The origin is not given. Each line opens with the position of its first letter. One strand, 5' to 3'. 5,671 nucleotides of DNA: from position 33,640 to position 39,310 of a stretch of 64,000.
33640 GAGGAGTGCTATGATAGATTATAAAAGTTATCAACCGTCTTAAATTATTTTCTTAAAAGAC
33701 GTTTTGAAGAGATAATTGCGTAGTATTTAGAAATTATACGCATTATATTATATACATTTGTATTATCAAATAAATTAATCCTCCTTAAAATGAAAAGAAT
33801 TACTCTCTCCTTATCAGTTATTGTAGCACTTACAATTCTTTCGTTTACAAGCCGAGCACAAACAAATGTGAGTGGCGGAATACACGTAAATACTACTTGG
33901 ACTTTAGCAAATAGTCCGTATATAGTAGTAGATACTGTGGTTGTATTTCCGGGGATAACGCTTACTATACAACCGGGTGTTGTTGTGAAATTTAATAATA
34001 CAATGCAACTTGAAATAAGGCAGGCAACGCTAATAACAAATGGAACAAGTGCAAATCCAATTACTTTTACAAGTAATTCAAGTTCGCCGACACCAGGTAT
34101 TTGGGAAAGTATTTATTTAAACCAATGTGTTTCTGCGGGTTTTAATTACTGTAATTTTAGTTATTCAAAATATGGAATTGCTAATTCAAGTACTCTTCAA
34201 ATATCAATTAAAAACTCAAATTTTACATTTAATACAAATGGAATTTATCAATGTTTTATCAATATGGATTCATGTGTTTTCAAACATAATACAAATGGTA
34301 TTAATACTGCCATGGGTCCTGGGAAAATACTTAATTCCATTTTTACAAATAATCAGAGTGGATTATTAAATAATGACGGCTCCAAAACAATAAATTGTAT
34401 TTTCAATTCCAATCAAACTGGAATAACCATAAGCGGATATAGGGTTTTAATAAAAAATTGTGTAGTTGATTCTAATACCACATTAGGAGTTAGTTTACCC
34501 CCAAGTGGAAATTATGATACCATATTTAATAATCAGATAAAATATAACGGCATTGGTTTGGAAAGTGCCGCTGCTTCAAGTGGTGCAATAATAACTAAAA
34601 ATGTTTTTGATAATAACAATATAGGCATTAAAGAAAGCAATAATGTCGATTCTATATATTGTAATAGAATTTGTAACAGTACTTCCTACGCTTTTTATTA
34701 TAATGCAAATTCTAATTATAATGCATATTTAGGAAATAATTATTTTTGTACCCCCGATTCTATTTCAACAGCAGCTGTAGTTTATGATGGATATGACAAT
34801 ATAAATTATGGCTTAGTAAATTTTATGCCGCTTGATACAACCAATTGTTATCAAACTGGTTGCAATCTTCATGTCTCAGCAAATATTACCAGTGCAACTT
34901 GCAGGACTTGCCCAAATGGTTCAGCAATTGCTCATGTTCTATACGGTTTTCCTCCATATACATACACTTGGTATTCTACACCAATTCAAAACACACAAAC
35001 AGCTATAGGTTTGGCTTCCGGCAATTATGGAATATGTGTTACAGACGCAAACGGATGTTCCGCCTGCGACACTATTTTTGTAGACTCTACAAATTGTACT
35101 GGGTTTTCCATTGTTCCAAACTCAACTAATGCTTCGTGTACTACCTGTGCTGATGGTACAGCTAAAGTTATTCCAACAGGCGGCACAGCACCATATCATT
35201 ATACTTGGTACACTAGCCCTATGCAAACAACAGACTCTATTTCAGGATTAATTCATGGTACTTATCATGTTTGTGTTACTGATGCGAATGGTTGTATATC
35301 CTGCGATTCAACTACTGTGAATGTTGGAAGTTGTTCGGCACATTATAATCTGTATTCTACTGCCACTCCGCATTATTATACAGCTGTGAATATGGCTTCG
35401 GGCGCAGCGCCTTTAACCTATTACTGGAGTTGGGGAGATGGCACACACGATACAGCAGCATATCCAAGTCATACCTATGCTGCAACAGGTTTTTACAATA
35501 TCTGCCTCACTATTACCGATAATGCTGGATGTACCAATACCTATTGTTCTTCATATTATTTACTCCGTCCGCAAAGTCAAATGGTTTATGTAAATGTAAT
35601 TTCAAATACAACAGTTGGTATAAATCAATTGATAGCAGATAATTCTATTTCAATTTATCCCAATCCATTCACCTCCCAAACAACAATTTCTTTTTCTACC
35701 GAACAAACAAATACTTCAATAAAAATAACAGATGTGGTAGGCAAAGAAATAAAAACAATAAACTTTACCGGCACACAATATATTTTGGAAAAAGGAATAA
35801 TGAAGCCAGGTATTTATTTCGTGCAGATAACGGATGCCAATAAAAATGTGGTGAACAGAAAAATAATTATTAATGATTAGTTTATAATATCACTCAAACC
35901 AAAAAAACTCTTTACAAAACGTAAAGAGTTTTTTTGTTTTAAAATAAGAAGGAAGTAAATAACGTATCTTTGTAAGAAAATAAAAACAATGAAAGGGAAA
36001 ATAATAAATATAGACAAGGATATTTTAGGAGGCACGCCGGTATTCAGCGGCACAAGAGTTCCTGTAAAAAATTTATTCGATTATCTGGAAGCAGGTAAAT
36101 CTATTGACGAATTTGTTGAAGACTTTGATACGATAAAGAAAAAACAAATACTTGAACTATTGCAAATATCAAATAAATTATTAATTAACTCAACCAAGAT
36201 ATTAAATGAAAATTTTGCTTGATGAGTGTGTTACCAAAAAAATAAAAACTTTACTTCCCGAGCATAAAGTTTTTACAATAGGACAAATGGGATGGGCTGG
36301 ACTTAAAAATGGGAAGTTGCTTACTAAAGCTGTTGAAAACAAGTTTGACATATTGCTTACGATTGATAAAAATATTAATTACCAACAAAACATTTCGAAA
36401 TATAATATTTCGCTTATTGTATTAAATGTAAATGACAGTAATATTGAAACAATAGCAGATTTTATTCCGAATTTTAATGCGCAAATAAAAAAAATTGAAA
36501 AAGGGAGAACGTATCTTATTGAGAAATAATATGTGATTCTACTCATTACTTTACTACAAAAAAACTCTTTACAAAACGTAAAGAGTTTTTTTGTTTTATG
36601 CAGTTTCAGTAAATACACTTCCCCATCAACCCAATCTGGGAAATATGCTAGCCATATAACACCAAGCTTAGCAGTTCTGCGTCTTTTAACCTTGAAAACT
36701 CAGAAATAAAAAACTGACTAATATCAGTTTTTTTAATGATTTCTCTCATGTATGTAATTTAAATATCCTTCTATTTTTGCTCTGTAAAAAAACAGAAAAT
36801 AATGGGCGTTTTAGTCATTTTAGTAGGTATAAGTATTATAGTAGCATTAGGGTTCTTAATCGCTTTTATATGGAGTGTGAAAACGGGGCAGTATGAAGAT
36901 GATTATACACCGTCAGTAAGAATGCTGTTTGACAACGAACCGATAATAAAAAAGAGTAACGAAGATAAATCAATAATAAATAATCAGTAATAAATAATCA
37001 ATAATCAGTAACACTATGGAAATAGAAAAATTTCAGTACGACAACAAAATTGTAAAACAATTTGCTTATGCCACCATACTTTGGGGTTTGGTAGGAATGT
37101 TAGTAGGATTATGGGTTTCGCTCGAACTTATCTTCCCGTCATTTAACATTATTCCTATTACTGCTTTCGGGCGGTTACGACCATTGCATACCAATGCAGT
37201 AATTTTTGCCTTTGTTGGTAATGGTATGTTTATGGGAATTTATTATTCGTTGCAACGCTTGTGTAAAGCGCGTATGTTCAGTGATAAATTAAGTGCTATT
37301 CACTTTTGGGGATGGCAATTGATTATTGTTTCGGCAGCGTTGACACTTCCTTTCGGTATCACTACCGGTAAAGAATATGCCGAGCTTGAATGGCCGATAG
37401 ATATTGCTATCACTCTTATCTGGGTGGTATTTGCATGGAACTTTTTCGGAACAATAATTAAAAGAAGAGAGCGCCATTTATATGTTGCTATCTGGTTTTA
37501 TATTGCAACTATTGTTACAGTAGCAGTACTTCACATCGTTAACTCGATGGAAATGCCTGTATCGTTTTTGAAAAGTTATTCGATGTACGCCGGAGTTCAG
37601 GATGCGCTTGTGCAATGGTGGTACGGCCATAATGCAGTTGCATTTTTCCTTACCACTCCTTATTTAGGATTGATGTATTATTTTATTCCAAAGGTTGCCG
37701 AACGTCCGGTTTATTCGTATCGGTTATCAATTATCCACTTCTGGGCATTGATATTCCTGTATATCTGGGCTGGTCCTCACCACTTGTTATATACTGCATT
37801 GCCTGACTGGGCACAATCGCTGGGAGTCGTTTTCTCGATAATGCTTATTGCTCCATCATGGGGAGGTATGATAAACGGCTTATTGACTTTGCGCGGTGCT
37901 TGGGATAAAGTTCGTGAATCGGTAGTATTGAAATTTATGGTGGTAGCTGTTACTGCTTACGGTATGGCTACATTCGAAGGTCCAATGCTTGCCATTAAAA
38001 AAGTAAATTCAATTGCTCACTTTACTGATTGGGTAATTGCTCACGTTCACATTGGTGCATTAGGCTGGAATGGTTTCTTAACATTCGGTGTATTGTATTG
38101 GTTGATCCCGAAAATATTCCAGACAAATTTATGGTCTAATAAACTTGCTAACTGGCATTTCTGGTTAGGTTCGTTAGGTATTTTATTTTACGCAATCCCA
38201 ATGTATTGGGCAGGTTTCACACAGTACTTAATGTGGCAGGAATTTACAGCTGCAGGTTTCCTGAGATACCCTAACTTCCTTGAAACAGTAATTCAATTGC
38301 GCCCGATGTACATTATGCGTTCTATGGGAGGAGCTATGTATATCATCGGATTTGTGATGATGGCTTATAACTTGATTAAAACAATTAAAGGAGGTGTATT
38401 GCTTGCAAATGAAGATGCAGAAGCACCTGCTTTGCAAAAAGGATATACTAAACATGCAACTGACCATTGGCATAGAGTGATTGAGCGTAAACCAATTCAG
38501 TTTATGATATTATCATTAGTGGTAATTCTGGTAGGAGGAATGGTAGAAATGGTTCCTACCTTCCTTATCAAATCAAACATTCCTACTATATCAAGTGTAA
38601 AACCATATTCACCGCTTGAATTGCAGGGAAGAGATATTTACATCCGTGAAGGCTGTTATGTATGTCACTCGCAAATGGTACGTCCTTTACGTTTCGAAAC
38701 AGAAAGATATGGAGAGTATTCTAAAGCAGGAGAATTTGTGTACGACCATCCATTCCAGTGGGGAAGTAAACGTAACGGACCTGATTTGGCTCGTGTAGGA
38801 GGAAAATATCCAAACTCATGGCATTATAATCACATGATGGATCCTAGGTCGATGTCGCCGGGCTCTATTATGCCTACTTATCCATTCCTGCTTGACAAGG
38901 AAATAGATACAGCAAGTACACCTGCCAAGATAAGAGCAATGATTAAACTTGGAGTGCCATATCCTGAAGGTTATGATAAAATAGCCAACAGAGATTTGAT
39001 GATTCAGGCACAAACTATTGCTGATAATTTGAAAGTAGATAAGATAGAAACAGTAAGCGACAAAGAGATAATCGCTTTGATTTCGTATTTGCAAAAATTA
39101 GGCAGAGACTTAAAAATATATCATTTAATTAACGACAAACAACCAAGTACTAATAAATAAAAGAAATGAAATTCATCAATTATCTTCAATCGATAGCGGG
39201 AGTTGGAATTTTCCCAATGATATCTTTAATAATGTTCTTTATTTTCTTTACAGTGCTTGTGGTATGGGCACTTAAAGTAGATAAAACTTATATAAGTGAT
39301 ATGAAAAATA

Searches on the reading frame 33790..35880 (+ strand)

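Call 56: search_protein_families(library=pfam, proteins=[window:33790-35880:+], max_evalue=0.001)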
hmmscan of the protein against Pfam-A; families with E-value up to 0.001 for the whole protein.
window:33790-35880:+ (696 aa): 5 families
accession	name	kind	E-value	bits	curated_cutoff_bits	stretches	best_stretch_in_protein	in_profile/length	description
PF18911.6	PKD_4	-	2e-11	44.2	27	1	538-584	31-77/85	PKD domain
PF18962.6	Por_Secre_tail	-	5.8e-11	43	27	1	622-694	1-75/75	Secretion system C-terminal sorting domain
PF13573.12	SprB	-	4.6e-08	33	28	1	444-476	3-35/37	SprB repeat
PF00801.26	PKD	-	1.3e-05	25.5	23.5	1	539-584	27-74/80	PKD domain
PF05048.19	NosD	-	0.00012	22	23.6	1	126-323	15-211/212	Periplasmic copper-binding protein (NosD)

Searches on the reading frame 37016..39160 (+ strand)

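Call 56: search_protein_families(library=pfam, proteins=[window:37016-39160:+], max_evalue=0.001)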
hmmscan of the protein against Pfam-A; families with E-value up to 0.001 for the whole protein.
window:37016-39160:+ (714 aa): 2 families
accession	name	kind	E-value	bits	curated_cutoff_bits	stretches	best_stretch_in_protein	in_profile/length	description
PF00115.25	COX1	-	9.3e-121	404.1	34.8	1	11-441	1-436/436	Cytochrome C and Quinol oxidase polypeptide I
PF02433.20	FixO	-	6.7e-99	330.2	29.6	1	486-698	1-218/219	Cytochrome C oxidase, mono-heme subunit/FixO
